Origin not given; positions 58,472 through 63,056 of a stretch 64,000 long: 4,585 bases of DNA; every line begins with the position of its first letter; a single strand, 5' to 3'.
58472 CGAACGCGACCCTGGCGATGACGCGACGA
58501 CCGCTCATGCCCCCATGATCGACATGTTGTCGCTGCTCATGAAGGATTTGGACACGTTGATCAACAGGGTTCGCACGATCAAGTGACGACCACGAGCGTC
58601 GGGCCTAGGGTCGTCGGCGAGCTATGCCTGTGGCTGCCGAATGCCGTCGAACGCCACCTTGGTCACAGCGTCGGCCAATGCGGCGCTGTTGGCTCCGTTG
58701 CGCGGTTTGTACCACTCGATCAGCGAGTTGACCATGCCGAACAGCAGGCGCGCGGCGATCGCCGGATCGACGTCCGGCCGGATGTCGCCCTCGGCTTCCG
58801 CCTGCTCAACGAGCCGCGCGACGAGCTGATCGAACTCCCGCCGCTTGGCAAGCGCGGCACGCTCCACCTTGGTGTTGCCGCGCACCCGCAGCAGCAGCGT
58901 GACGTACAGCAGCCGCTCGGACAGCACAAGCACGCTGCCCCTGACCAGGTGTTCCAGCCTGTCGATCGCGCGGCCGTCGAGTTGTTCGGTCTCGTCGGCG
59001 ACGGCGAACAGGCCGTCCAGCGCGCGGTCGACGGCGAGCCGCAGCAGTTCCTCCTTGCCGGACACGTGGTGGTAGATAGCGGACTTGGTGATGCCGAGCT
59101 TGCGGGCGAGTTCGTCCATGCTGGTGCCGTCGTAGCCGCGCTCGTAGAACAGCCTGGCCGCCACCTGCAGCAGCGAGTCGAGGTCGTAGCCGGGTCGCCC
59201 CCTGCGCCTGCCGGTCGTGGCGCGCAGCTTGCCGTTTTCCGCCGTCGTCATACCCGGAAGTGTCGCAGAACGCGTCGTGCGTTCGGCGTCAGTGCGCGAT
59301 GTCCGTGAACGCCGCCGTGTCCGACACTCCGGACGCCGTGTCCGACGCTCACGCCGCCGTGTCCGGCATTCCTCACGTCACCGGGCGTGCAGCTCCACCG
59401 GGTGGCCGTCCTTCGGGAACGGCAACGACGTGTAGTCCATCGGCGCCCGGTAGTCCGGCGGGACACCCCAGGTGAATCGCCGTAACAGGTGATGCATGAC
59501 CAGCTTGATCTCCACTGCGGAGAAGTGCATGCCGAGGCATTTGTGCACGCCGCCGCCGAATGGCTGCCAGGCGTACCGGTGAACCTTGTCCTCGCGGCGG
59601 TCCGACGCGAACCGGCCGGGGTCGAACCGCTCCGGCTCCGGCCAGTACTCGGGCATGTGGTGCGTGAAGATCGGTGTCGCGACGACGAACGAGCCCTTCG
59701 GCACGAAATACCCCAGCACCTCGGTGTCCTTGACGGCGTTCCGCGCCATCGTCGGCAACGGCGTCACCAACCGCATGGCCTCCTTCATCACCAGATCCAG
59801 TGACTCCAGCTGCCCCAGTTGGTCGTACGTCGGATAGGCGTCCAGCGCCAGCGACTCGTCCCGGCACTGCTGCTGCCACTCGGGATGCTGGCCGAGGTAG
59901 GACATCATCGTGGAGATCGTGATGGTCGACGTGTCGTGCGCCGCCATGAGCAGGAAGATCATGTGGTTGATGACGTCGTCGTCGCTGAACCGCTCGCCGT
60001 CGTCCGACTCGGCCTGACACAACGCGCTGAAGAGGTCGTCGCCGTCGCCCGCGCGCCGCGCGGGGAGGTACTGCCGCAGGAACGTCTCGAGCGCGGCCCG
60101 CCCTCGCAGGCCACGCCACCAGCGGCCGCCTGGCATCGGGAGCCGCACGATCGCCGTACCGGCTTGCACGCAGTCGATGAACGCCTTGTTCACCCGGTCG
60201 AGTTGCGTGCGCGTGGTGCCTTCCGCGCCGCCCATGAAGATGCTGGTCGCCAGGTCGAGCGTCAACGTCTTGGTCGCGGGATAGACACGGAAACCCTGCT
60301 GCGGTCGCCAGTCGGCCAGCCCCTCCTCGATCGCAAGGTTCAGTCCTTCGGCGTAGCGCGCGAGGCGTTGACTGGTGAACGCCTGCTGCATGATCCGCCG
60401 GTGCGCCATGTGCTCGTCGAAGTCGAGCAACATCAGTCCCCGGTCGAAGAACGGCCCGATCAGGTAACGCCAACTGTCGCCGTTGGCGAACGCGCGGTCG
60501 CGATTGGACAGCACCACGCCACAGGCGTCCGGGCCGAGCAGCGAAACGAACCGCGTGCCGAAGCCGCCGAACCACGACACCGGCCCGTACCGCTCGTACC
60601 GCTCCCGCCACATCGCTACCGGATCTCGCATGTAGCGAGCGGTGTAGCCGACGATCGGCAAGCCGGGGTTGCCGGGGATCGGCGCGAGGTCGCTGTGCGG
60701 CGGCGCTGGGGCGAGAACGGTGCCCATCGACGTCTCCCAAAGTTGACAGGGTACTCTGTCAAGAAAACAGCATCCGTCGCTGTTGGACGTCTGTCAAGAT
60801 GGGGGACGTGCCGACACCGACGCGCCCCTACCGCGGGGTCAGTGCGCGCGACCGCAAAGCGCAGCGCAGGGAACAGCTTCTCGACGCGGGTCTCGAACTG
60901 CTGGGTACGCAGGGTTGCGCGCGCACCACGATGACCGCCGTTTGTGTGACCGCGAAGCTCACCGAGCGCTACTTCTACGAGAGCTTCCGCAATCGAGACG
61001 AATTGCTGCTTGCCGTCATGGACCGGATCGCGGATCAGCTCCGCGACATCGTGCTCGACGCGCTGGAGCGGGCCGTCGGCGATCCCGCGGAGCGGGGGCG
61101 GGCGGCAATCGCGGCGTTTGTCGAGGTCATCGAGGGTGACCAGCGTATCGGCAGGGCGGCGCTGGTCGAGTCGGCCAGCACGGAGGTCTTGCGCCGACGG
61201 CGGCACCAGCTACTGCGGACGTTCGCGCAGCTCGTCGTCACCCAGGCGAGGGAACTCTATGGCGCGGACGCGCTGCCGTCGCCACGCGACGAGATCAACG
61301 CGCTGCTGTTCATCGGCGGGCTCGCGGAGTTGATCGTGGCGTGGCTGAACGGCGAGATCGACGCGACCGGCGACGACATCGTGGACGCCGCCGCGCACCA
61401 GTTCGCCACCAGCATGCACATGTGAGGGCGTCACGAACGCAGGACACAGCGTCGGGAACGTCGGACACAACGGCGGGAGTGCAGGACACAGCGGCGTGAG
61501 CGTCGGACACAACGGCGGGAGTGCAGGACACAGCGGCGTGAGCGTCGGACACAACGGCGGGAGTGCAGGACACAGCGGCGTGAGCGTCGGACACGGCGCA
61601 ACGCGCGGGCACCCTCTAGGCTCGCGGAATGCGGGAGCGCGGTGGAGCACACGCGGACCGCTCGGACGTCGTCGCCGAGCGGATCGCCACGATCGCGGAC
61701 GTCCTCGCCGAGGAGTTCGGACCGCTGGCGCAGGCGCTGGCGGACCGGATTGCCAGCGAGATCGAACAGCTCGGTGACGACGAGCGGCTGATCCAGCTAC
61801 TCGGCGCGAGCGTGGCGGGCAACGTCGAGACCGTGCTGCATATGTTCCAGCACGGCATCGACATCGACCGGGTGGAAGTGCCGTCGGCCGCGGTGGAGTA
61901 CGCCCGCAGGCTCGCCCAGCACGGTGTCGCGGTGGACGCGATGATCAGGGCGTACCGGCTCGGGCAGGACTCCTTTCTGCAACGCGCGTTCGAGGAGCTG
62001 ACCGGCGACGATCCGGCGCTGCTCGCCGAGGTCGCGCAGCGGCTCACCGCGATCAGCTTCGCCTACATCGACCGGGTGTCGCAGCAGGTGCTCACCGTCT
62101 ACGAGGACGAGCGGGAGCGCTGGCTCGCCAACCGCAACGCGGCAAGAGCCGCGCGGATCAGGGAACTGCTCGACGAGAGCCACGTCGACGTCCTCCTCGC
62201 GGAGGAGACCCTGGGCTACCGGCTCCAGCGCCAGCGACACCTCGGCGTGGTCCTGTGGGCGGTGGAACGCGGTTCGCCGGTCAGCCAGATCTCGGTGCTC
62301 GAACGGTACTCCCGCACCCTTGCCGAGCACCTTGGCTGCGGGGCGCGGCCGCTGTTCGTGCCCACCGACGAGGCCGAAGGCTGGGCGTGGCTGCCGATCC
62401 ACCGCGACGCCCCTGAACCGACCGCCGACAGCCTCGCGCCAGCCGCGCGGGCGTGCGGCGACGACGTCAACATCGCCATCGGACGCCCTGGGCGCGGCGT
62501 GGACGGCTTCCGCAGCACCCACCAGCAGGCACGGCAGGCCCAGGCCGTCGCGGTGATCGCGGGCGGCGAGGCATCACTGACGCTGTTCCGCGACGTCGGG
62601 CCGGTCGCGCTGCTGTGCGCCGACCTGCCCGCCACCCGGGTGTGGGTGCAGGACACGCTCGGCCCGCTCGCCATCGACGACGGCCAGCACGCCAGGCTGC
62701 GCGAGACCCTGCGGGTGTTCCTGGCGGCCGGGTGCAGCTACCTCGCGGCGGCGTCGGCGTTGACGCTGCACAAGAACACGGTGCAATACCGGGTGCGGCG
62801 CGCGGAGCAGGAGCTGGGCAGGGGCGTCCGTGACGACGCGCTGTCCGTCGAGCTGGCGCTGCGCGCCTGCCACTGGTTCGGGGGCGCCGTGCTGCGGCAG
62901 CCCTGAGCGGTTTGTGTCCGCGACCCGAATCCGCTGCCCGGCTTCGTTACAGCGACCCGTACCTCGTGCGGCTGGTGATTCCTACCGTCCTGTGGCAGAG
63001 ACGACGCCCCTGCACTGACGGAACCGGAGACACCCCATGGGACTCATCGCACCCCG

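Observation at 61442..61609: Largest array of a dispersed 21-bp-period repeat family (core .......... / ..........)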

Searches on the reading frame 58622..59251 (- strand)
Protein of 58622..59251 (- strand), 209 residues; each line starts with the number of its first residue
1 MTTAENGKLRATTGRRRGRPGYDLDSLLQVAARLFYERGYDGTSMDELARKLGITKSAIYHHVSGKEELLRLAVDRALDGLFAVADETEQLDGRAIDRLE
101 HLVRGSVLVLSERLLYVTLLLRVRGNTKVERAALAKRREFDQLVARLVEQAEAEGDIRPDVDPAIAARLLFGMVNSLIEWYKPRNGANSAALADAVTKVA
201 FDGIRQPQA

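Call 13: search_protein_families(library=pfam, proteins=[window:58622-59251:-])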
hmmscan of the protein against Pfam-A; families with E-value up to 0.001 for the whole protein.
window:58622-59251:- (209 aa): 5 families
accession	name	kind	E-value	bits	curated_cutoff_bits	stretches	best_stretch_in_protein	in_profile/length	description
PF17932.6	TetR_C_24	-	2e-19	70.4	26.4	1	93-204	2-114/114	Tetracyclin repressor-like, C-terminal domain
PF00440.29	TetR_N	-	2.6e-16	59.6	24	1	27-71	1-45/47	Bacterial regulatory proteins, tetR family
PF21597.2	TetR_C_43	-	6.2e-07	30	27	1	128-205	33-104/105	Transcriptional regulator SbtR-like, C-terminal domain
PF16925.10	TetR_C_13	-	2e-05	25.3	27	1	129-178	41-90/109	Tetracyclin repressor-like, C-terminal domain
PF16859.10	TetR_C_11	-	0.00061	20.6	32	1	131-174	46-90/113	Tetracyclin repressor-like, C-terminal domain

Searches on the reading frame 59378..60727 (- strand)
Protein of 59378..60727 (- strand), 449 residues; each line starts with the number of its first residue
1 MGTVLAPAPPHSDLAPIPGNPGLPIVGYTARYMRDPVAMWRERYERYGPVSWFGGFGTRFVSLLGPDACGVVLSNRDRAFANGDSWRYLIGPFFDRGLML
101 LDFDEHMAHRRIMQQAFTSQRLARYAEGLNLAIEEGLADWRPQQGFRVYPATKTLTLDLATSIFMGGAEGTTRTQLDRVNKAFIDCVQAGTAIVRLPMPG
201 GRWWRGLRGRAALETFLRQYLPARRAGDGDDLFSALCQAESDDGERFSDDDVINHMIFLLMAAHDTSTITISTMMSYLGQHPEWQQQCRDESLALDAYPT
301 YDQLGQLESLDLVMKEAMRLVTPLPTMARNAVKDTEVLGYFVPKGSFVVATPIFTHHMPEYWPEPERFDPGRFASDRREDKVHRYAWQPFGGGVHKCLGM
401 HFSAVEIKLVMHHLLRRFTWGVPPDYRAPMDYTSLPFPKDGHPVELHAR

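Call 13: search_protein_families(library=pfam, proteins=[window:59378-60727:-])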
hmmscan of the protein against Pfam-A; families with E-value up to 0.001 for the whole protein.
window:59378-60727:- (449 aa): 1 family
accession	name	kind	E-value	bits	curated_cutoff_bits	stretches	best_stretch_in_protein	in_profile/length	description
PF00067.27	p450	-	3.3e-66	224.4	22.8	1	18-430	2-444/462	Cytochrome P450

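Call 40: find_encoding_contigs(protein=window:59378-60727:-, flank=3000, max_places=10)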
Protein window:59378-60727:- (449 aa): no gene with exactly this product is on record in the collection.

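Call 41: find_related_loci(query=window:59378-60727:-, collection=genome_contigs, flank=10000)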
Query window:59378-60727:- (449 aa) in genome_contigs; peptide patterns used: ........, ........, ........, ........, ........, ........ (x = any residue, [..] = any of these).
192 stretches matched a pattern; 153 encode a relative of the query (tblastn E <= 1e-3); the best 80 are kept; 80 distinct loci.
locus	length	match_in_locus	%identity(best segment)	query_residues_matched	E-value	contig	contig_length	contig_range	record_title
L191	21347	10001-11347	90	1-449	0e+0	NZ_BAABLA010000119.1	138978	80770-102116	Haloechinothrix salitolerans strain JCM 15899 sequence119, whole genome shotgun sequence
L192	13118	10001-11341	73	1-446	0e+0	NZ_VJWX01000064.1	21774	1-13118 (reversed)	Amycolatopsis rhizosphaerae strain TBRC 6029 NODE_64_length_21774_cov_4.65099, whole genome shotgun sequence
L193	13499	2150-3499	74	1-449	0e+0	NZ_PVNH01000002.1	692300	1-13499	Prauserella shujinwangii strain CGMCC 4.7125 Ga0171606_102, whole genome shotgun sequence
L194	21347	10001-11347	91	1-449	0e+0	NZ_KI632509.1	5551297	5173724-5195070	Haloechinothrix halophila YIM 93223 AmyhaDRAFT_Scaffold1.1, whole genome shotgun sequence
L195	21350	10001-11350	67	1-449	0e+0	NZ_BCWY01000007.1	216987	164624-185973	Rhodococcus jostii NBRC 16295, whole genome shotgun sequence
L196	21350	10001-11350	67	1-449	0e+0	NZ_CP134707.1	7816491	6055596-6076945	Rhodococcus opacus strain DSM 43205 chromosome, complete genome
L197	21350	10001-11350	66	1-449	0e+0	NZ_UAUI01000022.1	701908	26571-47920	Rhodococcus wratislaviensis strain NCTC13229, whole genome shotgun sequence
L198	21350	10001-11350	66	1-449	0e+0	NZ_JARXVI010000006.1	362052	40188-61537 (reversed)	Rhodococcus opacus strain 1CP Ga0498881_06, whole genome shotgun sequence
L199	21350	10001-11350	66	1-449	0e+0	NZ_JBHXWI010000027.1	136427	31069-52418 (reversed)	Rhodococcus sp. NPDC127593 NPDC127593_391_E10.ctg-0027, whole genome shotgun sequence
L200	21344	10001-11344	69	1-449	0e+0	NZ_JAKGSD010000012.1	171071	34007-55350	Amycolatopsis tucumanensis strain ABO NODE_12_length_171071_cov_230.118983, whole genome shotgun sequence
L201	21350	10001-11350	66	1-449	0e+0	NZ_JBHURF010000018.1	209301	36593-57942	Rhodococcus sp. NPDC056960 NPDC056960_390_D11.ctg-0018, whole genome shotgun sequence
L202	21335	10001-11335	66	4-447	0e+0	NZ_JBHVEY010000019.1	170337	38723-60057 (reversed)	Rhodococcus sp. NPDC057529 NPDC057529_323_C2.ctg-0019, whole genome shotgun sequence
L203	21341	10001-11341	65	4-449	0e+0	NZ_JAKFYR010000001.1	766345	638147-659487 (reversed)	Rhodococcus sp. CH91 Scaffold1, whole genome shotgun sequence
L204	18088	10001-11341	66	4-449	0e+0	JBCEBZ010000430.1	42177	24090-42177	MAG: Rhodococcus sp. (in: high G+C Gram-positive bacteria) isolate dbin006__SEP_COME_DAS NODE_505_length_42177_cov_7.460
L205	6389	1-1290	66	18-446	0e+0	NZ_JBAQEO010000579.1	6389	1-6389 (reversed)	MAG: Rhodococcus sp. (in: high G+C Gram-positive bacteria) isolate MFD12017_ilm_asm_bin23 k127_154273, whole genome shot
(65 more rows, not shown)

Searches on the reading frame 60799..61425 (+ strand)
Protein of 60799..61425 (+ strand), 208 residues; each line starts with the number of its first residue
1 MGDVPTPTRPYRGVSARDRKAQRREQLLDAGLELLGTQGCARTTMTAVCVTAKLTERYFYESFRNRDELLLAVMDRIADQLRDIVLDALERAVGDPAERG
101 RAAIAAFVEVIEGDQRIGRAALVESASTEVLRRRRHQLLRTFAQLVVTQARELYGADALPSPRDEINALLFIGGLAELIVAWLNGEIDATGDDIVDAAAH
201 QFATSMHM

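Call 13: search_protein_families(library=pfam, proteins=[window:60799-61425:+])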
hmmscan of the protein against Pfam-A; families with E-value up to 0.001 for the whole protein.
window:60799-61425:+ (208 aa): 1 family
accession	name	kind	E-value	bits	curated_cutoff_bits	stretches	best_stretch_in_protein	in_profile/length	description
PF00440.29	TetR_N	-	3.8e-09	36.6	24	1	27-73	1-47/47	Bacterial regulatory proteins, tetR family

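Call 39: find_encoding_contigs(protein=window:60799-61425:+, flank=3000, max_places=10)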
Protein window:60799-61425:+ (208 aa): no gene with exactly this product is on record in the collection.

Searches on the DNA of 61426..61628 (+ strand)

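Call 51: search_dna_similar(query=window:61426-61628:+, collection=plasmids, mode=distant, max_rows=15)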
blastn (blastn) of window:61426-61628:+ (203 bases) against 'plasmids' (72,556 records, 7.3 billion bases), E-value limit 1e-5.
No match.

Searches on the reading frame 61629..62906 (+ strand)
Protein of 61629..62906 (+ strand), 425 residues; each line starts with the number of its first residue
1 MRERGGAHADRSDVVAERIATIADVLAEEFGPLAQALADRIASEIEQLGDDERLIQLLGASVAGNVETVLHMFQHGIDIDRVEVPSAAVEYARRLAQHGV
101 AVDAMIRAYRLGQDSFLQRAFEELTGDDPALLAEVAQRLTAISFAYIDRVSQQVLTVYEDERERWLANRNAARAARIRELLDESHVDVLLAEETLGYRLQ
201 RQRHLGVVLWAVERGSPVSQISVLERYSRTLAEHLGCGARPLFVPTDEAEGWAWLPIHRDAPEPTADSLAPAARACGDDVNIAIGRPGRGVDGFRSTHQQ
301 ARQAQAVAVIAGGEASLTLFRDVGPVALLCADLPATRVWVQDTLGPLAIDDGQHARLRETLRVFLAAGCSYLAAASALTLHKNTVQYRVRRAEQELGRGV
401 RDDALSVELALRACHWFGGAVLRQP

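Call 13: search_protein_families(library=pfam, proteins=[window:61629-62906:+])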
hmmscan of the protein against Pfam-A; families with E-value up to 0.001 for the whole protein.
window:61629-62906:+ (425 aa): 2 families
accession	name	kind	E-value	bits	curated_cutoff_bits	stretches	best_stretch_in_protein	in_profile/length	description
PF13556.12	HTH_30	-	4.2e-15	55.7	27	1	357-413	1-59/59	PucR C-terminal helix-turn-helix domain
PF17853.6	GGDEF_2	-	1.3e-11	45.2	24.5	1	186-307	6-116/116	GGDEF-like domain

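Call 19: find_encoding_contigs(protein=window:61629-62906:+, flank=10000, max_places=6)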
Protein window:61629-62906:+ (425 aa): no gene with exactly this product is on record in the collection.

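Call 21: find_related_loci(query=window:61629-62906:+, collection=genome_contigs, flank=6000)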
Query window:61629-62906:+ (425 aa) in genome_contigs; peptide patterns used: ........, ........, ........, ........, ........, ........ (x = any residue, [..] = any of these).
599 stretches matched a pattern (row limit reached: there are more); 148 encode a relative of the query (tblastn E <= 1e-3); the best 80 are kept; 80 distinct loci.
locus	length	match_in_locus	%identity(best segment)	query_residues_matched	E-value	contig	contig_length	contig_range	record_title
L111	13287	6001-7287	80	1-424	0e+0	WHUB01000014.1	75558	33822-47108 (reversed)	MAG: Actinophytocola sp. isolate Dino_bin55 NODE_14_length_75558_cov_250.964584, whole genome shotgun sequence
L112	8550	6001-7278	68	1-425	0e+0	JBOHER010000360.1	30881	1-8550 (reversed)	MAG: Haloechinothrix sp. isolate M3-S_metawrap_bin.24 k127_3593069, whole genome shotgun sequence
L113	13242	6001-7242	57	12-424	5e-138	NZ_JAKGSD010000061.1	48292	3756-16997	Amycolatopsis tucumanensis strain ABO NODE_61_length_48292_cov_315.055103, whole genome shotgun sequence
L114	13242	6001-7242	57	12-424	5e-138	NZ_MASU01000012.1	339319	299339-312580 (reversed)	Prauserella flavalba strain YIM 121212 BA062_c12, whole genome shotgun sequence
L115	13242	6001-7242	57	12-424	3e-138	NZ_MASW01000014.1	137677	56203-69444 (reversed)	Prauserella muralis strain DSM 45305 BAY60_c14, whole genome shotgun sequence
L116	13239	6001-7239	50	15-422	4e-110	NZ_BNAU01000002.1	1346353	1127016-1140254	Amycolatopsis deserti strain CGMCC 4.7677 sequence02, whole genome shotgun sequence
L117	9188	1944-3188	45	13-422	3e-103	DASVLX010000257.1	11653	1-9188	MAG TPA_asm: Pseudonocardiaceae bacterium isolate SMAG_U3085 k141_354434, whole genome shotgun sequence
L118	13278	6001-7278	45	3-425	9e-99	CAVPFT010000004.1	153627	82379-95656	MAG: uncultured Actinomycetota bacterium isolate MFD10064.bin.2.21 genome assembly, contig: contig_11208, whole genome s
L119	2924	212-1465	47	12-425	4e-101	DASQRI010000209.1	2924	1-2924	MAG TPA_asm: Mycobacterium sp. isolate SMAG_U10879 k141_123929, whole genome shotgun sequence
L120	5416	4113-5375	46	8-424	7e-98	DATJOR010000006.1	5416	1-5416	MAG TPA_asm: Mycobacterium sp. isolate SMAG_U14892 k141_345957, whole genome shotgun sequence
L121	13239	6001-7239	47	9-422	1e-97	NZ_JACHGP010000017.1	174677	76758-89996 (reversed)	Mycobacterium sp. AZCC_0083 Ga0417319_17, whole genome shotgun sequence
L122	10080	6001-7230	45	14-422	3e-97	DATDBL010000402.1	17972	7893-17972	MAG TPA_asm: Aldersonia sp. isolate SMAG_U121 k141_519081, whole genome shotgun sequence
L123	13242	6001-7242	44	15-424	1e-97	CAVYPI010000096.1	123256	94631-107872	MAG: uncultured Actinomycetota bacterium isolate MFD05841.bin.2.120 genome assembly, contig: contig_70490, whole genome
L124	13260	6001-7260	44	8-424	4e-97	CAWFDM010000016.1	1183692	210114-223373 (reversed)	MAG: uncultured Actinomycetota bacterium isolate MFD05502.bin.1.195 genome assembly, contig: contig_3073, whole genome s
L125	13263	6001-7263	43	8-424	8e-97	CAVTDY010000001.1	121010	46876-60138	MAG: uncultured Actinomycetota bacterium isolate MFD00964.bin.2.75 genome assembly, contig: contig_111835, whole genome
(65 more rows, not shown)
